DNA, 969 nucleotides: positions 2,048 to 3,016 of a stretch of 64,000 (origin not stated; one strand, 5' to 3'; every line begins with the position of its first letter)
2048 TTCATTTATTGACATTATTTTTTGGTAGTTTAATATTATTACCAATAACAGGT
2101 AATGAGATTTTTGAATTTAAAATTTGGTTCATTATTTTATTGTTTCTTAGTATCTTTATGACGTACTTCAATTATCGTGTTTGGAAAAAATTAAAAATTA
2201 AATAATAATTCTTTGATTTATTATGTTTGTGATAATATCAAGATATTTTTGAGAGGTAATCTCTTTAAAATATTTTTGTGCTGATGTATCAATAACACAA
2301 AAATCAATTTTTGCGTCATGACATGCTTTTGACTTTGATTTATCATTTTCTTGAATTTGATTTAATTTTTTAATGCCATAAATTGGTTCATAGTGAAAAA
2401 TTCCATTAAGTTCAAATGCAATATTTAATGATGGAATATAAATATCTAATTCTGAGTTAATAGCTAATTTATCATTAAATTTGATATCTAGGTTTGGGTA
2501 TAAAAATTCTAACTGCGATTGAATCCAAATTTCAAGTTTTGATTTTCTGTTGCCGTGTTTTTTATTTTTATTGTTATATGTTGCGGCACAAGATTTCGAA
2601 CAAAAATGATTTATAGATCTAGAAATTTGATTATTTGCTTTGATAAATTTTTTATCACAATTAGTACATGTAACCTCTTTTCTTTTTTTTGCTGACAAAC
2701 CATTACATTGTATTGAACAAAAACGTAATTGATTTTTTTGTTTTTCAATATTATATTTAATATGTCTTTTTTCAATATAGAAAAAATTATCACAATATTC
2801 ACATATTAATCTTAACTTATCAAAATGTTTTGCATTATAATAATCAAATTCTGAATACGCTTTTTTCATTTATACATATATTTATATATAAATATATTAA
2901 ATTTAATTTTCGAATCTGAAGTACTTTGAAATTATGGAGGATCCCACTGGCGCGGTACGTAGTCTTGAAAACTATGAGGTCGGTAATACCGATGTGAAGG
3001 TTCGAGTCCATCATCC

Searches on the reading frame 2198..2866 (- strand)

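Call 13: search_protein_families(library=pfam, proteins=[window:2198-2866:-], max_evalue=0.01)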
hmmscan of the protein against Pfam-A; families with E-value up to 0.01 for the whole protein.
window:2198-2866:- (222 aa): 1 family
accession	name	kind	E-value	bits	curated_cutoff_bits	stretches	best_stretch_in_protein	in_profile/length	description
PF06467.20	zf-FCS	-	2.4e-05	24.5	22.4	1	65-97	5-39/39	MYM-type Zinc finger with FCS sequence motif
